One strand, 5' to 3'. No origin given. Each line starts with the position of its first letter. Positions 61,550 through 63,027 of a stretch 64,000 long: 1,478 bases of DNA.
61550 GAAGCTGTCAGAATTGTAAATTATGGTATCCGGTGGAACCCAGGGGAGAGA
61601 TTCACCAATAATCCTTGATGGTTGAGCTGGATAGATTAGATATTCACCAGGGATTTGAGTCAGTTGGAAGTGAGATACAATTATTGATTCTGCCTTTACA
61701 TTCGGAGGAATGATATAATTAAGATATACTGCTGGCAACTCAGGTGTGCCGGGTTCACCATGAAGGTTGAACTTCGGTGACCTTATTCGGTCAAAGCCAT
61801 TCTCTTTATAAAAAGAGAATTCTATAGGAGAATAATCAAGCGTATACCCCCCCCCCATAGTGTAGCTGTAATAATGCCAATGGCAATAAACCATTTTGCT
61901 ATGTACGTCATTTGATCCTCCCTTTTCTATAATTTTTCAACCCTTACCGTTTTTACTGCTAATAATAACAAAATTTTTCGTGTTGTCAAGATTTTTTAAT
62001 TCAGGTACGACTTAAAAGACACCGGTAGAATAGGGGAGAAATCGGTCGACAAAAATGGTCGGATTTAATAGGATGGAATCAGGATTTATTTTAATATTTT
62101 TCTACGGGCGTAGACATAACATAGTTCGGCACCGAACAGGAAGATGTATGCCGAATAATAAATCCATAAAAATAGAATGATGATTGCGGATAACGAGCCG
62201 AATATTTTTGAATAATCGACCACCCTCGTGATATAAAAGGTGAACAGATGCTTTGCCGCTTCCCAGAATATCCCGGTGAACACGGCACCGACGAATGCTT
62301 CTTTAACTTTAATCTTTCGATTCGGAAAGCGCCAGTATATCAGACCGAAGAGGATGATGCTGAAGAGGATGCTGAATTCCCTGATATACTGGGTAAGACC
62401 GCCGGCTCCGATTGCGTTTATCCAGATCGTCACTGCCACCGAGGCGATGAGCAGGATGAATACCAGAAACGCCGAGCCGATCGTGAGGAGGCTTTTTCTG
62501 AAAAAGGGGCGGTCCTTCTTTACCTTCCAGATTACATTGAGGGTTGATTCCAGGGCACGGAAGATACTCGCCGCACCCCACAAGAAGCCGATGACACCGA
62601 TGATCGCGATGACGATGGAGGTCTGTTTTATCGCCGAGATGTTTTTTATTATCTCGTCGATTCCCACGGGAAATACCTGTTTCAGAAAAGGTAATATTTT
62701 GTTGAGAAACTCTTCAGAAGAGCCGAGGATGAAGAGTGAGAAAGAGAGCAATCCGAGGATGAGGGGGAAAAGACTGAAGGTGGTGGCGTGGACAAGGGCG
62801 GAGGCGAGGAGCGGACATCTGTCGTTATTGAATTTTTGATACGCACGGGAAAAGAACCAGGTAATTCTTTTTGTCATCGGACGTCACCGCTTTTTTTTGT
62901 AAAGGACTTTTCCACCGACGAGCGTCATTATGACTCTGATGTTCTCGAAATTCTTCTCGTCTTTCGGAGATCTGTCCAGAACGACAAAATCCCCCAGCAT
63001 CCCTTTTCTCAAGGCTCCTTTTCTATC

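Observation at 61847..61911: The same G10 tract and the same out-of-frame relationship in the second C25 peptidase paralog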

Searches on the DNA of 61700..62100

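Call 35: search_rna_families(source=window, start=61700, end=62100, threshold=evalue, max_evalue=1)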
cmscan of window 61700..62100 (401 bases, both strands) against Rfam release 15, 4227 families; matches with E-value up to 1: 0.
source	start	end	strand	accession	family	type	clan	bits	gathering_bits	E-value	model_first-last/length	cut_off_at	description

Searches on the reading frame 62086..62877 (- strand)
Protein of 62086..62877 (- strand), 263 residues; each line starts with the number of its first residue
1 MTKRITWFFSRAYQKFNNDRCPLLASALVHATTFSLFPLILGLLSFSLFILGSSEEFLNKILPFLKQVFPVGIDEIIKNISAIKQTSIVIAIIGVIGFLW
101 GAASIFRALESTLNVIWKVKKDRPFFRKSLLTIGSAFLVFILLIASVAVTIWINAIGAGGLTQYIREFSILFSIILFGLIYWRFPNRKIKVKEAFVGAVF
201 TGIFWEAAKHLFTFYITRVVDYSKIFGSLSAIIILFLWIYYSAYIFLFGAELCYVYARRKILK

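Call 23: find_encoding_contigs(protein=window:62086-62877:-, flank=3000, max_places=10)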
Protein window:62086-62877:- (263 aa): 2 contigs read that carry it; 2 places shown.
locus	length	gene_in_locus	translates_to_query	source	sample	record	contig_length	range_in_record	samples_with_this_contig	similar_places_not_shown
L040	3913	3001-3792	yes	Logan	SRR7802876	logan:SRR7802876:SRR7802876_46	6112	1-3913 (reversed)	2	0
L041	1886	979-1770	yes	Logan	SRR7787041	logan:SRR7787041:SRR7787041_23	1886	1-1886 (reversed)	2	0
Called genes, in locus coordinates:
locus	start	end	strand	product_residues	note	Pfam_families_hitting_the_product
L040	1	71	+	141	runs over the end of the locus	PF00075:RNase_H, PF13456:RVT_3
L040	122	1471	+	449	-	PF02386:TrkH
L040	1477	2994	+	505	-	PF07969:Amidohydro_3, PF01979:Amidohydro_1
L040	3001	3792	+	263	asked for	PF03631:Virul_fac_BrkB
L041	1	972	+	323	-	?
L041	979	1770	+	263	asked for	PF03631:Virul_fac_BrkB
